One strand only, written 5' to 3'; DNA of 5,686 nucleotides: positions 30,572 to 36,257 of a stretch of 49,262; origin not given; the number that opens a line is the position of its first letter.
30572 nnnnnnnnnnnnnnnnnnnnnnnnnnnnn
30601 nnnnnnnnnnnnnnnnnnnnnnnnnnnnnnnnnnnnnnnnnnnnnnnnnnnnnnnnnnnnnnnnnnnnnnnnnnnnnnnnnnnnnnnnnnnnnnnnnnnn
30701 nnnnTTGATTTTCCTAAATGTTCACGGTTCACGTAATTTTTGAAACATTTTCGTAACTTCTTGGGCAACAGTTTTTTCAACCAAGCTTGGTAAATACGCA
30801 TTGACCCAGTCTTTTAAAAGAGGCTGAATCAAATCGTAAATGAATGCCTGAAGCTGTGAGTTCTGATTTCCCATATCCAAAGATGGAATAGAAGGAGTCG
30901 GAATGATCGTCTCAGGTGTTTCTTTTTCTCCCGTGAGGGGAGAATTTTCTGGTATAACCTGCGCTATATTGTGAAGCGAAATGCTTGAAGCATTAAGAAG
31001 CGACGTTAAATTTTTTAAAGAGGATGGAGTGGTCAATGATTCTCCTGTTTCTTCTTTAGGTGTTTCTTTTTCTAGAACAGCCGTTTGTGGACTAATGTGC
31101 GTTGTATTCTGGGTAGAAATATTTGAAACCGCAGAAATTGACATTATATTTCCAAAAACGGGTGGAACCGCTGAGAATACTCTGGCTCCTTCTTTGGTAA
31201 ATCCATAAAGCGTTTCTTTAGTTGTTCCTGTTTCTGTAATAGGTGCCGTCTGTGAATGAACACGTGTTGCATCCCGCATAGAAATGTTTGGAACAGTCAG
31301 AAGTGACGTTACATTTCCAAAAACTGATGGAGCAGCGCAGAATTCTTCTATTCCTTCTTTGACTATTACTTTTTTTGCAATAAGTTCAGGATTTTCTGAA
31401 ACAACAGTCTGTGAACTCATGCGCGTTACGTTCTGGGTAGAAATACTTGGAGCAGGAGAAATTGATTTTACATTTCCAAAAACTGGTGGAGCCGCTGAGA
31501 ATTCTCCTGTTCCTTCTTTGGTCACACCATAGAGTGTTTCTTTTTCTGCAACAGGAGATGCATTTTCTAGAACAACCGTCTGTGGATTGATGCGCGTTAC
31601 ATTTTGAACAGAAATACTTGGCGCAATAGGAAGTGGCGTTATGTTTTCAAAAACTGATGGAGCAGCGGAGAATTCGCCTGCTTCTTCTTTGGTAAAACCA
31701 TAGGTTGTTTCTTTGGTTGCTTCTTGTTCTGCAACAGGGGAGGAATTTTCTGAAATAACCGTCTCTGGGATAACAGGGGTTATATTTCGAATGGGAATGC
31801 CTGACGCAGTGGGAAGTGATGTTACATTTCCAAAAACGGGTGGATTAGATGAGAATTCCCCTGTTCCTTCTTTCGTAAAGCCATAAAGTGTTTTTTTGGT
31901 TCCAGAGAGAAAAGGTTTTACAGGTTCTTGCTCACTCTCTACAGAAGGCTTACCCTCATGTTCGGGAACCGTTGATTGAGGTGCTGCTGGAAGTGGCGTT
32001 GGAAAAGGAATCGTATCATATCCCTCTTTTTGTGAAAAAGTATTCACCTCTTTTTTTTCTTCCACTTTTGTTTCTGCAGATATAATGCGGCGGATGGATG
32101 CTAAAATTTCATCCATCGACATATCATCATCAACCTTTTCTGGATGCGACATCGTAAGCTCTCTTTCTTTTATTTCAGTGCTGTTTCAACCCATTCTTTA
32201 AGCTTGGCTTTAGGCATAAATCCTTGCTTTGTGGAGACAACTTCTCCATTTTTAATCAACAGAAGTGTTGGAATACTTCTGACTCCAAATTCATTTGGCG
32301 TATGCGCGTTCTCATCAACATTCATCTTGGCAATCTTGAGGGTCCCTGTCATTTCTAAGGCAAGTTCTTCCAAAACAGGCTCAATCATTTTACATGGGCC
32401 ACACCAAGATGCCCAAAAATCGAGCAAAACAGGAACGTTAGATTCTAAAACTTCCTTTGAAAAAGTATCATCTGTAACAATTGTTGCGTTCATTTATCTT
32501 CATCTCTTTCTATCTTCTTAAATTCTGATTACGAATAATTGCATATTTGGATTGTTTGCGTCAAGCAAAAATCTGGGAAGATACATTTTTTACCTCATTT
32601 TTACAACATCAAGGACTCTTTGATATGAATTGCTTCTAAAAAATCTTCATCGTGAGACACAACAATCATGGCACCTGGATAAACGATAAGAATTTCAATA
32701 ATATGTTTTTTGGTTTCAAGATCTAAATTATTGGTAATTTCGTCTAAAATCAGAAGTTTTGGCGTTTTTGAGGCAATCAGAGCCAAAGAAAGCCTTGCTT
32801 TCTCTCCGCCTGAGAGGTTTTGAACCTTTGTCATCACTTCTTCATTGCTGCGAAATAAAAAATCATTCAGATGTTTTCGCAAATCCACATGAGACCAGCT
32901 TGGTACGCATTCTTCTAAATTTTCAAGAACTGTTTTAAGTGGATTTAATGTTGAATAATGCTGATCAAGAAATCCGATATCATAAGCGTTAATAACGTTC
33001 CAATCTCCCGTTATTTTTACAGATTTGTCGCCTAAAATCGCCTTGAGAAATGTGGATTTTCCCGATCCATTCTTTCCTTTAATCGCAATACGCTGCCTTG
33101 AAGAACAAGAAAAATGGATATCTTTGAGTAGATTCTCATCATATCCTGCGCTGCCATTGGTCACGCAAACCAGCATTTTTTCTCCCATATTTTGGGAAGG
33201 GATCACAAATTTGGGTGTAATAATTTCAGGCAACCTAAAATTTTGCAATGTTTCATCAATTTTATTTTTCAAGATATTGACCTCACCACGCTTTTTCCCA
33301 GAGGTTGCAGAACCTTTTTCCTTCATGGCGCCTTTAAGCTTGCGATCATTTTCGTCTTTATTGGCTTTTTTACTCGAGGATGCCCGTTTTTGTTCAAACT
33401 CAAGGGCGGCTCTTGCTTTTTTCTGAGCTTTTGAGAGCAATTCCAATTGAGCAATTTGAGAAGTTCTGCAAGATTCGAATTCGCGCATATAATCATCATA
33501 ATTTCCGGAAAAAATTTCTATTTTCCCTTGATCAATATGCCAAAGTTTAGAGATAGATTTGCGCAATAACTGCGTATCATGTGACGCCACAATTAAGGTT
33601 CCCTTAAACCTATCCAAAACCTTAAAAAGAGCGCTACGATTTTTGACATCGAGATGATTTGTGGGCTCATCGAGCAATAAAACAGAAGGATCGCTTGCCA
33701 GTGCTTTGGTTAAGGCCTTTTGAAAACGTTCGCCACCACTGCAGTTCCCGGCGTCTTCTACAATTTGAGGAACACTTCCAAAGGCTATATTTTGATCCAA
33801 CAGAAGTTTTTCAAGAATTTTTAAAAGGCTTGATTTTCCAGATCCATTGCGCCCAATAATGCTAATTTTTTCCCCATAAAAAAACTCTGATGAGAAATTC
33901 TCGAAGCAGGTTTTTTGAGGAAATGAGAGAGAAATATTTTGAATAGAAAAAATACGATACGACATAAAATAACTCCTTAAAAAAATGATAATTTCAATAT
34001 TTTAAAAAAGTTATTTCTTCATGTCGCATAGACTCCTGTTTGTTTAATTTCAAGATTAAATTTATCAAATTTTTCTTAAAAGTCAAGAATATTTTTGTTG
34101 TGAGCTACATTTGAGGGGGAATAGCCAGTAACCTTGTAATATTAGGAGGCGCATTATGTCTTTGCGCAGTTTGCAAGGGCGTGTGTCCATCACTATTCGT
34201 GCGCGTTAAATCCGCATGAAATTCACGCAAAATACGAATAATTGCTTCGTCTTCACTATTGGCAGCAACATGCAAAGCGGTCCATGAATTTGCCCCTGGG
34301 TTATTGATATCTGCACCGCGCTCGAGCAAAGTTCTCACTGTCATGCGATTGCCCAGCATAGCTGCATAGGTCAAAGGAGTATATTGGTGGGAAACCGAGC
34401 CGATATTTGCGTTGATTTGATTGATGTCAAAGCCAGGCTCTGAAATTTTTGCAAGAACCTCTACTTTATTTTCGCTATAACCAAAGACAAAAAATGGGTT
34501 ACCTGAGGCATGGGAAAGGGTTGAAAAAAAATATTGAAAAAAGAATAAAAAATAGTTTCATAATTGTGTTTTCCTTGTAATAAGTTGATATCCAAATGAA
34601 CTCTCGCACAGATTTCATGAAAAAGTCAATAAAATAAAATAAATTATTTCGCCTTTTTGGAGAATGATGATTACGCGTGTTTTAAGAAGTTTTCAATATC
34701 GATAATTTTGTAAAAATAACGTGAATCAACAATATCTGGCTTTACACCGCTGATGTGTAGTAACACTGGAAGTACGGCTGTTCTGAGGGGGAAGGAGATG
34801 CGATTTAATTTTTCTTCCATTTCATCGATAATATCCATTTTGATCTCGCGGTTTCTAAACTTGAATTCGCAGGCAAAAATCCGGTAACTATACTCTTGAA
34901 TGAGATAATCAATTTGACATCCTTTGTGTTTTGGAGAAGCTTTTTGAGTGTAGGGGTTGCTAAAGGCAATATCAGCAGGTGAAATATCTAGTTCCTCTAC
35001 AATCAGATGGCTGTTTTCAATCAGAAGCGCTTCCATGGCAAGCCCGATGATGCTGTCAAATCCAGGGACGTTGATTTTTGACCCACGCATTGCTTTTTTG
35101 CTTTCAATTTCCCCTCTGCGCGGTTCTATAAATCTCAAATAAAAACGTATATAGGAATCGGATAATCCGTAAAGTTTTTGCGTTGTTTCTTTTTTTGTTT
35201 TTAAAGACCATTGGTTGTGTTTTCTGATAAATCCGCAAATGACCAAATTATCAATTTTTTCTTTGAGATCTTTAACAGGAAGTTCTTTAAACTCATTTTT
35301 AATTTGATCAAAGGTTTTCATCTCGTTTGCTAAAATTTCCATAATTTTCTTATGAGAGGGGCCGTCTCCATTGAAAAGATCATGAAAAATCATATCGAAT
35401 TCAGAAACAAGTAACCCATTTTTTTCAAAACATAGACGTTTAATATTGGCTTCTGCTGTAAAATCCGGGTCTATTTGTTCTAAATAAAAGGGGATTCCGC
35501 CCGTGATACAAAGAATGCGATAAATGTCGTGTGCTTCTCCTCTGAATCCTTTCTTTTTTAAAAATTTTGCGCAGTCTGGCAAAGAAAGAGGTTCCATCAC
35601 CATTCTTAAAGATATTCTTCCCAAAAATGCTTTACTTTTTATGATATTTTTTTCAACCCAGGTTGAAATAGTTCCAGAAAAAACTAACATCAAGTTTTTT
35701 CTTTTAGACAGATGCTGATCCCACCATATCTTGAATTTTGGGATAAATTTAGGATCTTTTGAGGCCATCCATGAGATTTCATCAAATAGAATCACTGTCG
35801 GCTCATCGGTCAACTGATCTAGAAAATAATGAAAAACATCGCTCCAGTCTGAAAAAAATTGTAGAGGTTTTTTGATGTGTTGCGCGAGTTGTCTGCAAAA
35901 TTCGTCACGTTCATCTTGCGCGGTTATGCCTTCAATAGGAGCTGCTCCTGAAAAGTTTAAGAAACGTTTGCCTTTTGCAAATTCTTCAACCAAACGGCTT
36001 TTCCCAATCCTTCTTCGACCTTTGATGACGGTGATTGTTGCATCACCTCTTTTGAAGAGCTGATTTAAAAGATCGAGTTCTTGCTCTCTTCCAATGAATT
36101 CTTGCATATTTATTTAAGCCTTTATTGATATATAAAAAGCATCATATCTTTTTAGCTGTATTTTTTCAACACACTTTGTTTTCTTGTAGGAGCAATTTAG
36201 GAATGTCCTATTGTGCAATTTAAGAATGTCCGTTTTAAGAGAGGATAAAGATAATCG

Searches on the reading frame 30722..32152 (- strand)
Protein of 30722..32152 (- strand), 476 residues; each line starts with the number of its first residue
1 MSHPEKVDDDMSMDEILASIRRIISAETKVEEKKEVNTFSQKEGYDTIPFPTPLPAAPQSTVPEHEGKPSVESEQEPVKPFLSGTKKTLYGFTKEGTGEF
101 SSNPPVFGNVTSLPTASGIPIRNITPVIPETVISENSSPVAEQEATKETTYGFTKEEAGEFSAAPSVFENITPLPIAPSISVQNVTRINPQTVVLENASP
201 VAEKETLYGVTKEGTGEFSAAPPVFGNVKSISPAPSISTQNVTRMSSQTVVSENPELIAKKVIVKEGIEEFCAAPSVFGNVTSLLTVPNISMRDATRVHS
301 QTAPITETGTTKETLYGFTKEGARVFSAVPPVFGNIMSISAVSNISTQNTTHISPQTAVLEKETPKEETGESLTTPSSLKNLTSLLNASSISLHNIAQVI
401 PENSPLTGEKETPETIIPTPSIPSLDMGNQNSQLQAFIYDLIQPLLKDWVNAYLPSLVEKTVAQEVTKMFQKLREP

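Call 9: search_protein_families(library=pfam, proteins=[window:30722-32152:-])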
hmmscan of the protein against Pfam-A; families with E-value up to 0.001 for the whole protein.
window:30722-32152:- (476 aa): 1 family
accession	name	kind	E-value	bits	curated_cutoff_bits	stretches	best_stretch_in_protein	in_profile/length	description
PF10691.14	DUF2497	-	5.4e-09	36.8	27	1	427-470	31-74/75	Protein of unknown function (DUF2497)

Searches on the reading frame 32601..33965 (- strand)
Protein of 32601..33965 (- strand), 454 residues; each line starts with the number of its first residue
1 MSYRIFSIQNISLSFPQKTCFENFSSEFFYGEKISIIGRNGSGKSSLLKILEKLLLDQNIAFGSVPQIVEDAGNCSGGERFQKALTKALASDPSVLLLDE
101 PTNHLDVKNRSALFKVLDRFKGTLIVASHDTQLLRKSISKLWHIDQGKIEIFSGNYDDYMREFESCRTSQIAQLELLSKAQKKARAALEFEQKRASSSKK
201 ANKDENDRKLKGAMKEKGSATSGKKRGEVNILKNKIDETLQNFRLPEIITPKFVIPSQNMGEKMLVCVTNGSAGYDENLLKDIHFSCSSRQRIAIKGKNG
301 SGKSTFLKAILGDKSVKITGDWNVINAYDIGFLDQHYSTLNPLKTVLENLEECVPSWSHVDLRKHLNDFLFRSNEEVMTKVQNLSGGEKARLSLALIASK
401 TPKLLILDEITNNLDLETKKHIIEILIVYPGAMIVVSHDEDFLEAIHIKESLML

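Call 25: search_protein_families(library=pfam, proteins=[window:32601-33965:-], max_evalue=0.00001)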
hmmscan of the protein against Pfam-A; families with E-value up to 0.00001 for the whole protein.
window:32601-33965:- (454 aa): 7 families
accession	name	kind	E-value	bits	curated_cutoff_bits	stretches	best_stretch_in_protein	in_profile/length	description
PF00005.33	ABC_tran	-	1.6e-36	126.3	25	2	280-412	1-137/137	ABC transporter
PF13304.12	AAA_21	-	2e-20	74.5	27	1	85-134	248-303/304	AAA domain, putative AbiEii toxin, Type IV TA system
PF02463.25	SMC_N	-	1.4e-15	57.8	40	0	379-445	132-204/220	RecF/RecN/SMC N terminal domain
PF13555.12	AAA_29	-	3.6e-09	36.7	27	0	288-310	20-42/61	P-loop containing region of AAA domain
PF13175.12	AAA_15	-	3.6e-07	30.6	32.1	0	33-218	25-130/374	AAA ATPase domain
PF13558.12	SbcC_Walker_B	-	5.1e-07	30.3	27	0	373-426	22-88/90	SbcC/RAD50-like, Walker B motif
PF00004.35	AAA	-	1e-06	29.7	21.2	0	36-137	3-117/131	ATPase family associated with various cellular activities (AAA)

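Call 63: search_protein_families(library=padloc, proteins=[window:32601-33965:-], max_evalue=0.00001)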
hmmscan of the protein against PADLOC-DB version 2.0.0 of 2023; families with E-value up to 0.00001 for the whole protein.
window:32601-33965:- (454 aa): 17 families
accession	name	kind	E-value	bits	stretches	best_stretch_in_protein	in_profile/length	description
PDLC04135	mad3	-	1.1e-51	174.6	4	364-446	244-330/374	mads_3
PDLC02980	AriA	-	5.9e-20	70.4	1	88-134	251-303/304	-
PDLC04140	mad8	-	2.1e-17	61.6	1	277-427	14-221/314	mads_8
PDLC04164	AriA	-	5.7e-12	43.7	0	359-427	148-218/253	-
PDLC02914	ATPase-Toprim_I-B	-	8e-11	39.8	0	284-311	19-46/443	-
PDLC02335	AbiLi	-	8e-11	39.6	0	14-52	60-97/326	AbiLi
PDLC04242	PDC-M01A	-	2.4e-08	30.7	0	80-138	413-474/566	-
PDLC00303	PtuA1|PtuA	-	4.2e-08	30.7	0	32-54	12-35/386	AAA ATPase domain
PDLC00278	PtuA1|PtuA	-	2.4e-07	28.4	0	338-395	206-265/436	AAA ATPase domain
PDLC00299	PtuA1|PtuA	-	5.4e-07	27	0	340-410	301-370/535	AAA ATPase domain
PDLC00271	PtuA1|PtuA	-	7.8e-07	27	0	19-55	12-47/421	AAA ATPase domain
PDLC02979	AriA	-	8.3e-07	27.1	0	33-211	25-150/373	-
PDLC02913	ATPase_I-A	-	1.2e-06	25.9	0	341-395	289-343/508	-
PDLC00293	PtuA1|PtuA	-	3.7e-06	24.2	0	20-55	26-49/527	AAA ATPase domain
PDLC00309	PtuA1|PtuA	-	3.8e-06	24.2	0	399-442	266-310/413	AAA ATPase domain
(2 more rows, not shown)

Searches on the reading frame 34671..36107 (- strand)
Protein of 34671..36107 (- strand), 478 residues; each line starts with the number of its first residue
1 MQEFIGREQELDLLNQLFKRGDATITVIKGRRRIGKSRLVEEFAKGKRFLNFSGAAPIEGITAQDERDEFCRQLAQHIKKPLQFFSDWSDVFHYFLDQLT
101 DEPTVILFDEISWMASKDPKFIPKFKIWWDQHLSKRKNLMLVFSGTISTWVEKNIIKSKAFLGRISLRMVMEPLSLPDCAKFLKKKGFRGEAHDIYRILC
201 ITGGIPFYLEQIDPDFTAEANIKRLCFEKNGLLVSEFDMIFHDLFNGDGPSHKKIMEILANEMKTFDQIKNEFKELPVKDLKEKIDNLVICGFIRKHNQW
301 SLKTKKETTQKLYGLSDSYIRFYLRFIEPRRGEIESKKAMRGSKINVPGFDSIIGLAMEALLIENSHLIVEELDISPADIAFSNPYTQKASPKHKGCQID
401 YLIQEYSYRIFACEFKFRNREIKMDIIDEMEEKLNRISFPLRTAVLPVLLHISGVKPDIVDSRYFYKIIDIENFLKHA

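Call 25: search_protein_families(library=pfam, proteins=[window:34671-36107:-], max_evalue=0.00001)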
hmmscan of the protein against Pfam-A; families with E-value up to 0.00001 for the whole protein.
window:34671-36107:- (478 aa): 4 families
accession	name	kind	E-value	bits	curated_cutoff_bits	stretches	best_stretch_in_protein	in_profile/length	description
PF01637.24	ATPase_2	-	4.5e-13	50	33.2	1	4-211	1-224/225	ATPase domain predominantly from Archaea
PF13191.12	AAA_16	-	3.1e-08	34.7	32.6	1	3-123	1-153/167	AAA ATPase domain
PF13401.12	AAA_22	-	6.7e-07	30.1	27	1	22-147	4-124/130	AAA domain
PF13173.12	AAA_14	-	1.4e-06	28.8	27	1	24-175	3-124/129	AAA domain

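Call 63: search_protein_families(library=padloc, proteins=[window:34671-36107:-], max_evalue=0.00001)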
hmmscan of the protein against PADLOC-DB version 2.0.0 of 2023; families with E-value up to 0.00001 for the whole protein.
window:34671-36107:- (478 aa): 3 families
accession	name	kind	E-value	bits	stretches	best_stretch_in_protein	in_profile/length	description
PDLC04984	PDC-S27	-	3.1e-86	288.1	1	1-437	1-434/474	-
PDLC04985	PDC-S27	-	3.9e-08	30.6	1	3-362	5-365/484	-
PDLC04787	PDC-S01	-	4.9e-06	23.6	0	3-213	9-191/412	-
